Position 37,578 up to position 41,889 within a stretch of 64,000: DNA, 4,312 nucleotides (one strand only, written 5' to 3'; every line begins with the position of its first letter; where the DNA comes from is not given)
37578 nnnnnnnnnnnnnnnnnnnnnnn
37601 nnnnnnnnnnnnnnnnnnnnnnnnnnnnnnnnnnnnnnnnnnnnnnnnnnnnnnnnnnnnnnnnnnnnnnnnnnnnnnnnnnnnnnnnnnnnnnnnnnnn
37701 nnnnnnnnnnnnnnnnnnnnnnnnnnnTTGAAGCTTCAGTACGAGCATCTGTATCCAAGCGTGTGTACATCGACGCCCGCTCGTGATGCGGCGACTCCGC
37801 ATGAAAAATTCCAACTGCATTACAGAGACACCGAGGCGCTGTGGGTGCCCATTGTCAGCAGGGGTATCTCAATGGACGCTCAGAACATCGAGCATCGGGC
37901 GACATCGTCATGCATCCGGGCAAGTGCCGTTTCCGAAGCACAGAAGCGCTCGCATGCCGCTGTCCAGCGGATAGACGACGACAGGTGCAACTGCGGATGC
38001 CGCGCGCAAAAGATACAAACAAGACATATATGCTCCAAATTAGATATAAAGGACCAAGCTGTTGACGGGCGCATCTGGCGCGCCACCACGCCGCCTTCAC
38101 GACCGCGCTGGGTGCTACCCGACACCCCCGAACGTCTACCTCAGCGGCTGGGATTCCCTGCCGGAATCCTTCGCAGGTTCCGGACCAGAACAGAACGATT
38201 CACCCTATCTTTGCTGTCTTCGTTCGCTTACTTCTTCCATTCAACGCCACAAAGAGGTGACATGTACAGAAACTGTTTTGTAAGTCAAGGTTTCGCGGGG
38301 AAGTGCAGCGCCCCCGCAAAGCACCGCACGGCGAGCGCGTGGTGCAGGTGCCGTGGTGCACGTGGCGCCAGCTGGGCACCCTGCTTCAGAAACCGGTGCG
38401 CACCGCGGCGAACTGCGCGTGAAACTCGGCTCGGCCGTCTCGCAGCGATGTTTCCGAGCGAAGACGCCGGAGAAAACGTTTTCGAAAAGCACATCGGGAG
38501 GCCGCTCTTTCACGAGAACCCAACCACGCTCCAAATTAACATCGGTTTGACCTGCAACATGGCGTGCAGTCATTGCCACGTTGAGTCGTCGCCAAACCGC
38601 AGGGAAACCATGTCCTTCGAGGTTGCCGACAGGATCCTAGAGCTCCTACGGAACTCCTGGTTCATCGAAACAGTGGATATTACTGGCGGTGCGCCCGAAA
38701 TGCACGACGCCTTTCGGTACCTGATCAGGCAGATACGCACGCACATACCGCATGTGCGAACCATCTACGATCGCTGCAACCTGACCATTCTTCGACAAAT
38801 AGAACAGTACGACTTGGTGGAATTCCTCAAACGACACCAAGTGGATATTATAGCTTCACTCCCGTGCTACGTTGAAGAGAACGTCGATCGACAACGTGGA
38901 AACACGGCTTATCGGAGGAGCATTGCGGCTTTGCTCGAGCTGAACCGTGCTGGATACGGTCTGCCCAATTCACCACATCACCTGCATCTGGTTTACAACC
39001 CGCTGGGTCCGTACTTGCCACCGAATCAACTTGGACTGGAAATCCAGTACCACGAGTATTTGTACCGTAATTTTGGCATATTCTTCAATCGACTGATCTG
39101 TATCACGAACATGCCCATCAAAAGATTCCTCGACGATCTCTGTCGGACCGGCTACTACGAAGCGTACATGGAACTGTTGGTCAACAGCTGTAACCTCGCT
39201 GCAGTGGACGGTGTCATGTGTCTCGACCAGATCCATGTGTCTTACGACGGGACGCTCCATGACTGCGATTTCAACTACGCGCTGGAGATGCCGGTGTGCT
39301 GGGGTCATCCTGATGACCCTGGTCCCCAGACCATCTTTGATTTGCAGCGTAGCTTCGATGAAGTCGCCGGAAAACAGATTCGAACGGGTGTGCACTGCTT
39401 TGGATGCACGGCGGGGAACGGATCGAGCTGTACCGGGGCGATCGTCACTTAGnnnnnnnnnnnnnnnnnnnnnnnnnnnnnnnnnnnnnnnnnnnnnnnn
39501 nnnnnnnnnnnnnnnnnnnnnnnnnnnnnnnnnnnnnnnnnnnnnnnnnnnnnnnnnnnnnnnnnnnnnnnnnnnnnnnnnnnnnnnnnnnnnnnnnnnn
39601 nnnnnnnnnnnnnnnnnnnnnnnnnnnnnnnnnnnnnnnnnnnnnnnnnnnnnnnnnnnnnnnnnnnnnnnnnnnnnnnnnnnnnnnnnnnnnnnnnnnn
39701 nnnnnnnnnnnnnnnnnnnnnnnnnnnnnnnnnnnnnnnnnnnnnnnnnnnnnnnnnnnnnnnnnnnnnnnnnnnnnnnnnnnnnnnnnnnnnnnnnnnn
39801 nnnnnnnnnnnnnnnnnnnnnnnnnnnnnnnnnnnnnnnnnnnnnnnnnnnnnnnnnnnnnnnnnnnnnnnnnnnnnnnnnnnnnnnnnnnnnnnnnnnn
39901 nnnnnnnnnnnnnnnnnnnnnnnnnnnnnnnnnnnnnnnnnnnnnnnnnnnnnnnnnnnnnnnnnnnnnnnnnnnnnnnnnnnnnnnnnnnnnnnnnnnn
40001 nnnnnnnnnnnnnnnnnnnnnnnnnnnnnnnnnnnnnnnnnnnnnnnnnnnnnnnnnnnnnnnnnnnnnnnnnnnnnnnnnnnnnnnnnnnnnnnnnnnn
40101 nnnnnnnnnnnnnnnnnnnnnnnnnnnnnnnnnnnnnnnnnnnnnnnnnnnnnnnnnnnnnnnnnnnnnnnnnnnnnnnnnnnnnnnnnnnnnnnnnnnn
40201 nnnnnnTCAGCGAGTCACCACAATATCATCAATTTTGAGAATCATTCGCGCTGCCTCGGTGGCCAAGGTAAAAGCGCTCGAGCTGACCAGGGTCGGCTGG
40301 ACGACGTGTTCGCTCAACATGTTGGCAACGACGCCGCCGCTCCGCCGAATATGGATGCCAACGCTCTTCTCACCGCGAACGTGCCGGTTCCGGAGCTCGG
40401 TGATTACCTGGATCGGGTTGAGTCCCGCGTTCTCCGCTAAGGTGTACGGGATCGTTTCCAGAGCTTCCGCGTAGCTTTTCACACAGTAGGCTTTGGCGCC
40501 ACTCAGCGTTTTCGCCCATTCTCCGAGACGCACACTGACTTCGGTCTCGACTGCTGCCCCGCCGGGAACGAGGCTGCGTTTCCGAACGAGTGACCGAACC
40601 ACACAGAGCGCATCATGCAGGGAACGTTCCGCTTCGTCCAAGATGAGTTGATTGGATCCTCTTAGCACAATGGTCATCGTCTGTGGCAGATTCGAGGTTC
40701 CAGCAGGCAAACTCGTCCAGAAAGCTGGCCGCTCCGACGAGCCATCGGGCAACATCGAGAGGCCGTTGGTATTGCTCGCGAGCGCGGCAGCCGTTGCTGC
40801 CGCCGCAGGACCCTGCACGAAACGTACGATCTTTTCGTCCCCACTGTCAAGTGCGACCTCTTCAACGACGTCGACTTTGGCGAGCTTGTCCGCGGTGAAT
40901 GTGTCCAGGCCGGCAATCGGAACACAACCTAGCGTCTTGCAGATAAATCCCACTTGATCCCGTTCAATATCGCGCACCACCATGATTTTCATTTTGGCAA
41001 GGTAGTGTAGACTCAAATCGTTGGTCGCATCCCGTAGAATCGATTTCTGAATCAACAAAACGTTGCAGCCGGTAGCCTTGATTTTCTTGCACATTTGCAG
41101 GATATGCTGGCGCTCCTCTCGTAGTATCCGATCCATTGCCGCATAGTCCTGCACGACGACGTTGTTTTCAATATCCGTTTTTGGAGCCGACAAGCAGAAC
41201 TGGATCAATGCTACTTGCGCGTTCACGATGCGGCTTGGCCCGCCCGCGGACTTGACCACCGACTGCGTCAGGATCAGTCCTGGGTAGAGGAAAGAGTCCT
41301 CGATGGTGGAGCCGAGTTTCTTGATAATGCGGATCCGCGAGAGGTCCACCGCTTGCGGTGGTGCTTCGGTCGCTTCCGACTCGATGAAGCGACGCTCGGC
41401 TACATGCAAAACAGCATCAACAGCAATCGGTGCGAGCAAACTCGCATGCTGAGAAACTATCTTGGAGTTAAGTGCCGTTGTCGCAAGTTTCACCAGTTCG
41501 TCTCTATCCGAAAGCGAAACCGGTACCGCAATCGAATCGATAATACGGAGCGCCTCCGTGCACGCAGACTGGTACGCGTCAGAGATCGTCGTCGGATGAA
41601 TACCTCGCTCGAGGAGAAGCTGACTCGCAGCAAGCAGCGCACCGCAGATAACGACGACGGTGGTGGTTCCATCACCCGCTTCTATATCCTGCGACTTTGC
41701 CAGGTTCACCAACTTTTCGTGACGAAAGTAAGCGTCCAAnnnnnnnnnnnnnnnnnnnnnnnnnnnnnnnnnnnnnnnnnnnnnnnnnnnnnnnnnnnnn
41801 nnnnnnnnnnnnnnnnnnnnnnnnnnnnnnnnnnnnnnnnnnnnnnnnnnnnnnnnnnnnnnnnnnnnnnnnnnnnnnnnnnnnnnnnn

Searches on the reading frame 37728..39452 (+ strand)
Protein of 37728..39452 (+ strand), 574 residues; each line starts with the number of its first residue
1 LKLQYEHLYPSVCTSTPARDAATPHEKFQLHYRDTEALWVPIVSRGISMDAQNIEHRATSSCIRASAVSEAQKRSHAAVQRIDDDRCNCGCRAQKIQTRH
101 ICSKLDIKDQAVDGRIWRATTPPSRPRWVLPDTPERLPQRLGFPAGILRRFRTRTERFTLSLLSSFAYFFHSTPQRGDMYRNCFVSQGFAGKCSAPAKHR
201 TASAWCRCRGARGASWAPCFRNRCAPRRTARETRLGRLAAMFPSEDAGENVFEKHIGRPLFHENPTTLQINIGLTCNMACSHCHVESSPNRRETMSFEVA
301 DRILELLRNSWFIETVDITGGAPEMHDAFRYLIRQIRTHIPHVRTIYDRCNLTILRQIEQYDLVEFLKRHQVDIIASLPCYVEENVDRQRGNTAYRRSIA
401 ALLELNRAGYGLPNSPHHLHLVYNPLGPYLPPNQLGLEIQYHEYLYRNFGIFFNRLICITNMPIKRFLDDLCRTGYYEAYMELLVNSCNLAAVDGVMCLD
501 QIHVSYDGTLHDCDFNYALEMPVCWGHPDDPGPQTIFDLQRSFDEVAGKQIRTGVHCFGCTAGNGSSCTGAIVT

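Call 60: search_protein_families(library=pfam, proteins=[window:37728-39452:+], max_evalue=0.00001)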
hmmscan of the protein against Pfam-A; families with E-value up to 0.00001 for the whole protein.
window:37728-39452:+ (574 aa): 2 families
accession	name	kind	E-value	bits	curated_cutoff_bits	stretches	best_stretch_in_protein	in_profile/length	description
PF12345.13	DUF3641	-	6.8e-44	149.6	24.9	1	430-571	1-134/134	Protein of unknown function (DUF3641)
PF04055.27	Radical_SAM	-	2.2e-10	41.4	29.5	1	270-410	1-141/166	Radical SAM superfamily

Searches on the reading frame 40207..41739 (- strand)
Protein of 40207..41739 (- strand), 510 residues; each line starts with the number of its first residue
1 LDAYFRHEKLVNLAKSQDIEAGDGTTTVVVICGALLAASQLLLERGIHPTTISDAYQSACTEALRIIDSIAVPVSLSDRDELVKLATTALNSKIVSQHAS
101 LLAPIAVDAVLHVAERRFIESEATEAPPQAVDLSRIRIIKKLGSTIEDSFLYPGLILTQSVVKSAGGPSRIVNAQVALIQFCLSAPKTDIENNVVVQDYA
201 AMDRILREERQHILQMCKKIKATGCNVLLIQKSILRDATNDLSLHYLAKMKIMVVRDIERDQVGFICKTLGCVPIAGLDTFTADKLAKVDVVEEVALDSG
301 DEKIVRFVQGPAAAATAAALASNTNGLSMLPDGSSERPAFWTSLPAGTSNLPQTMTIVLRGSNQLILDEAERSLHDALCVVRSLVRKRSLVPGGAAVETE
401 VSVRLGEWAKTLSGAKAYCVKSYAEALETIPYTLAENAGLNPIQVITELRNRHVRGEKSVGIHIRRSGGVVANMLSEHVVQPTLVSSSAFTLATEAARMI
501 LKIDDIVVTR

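Call 60: search_protein_families(library=pfam, proteins=[window:40207-41739:-], max_evalue=0.00001)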
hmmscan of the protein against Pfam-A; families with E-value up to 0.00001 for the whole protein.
window:40207-41739:- (510 aa): 1 family
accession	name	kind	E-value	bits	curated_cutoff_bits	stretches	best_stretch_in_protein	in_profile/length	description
PF00118.29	Cpn60_TCP1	-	2.1e-126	422.9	34.3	1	10-509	48-488/490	TCP-1/cpn60 chaperonin family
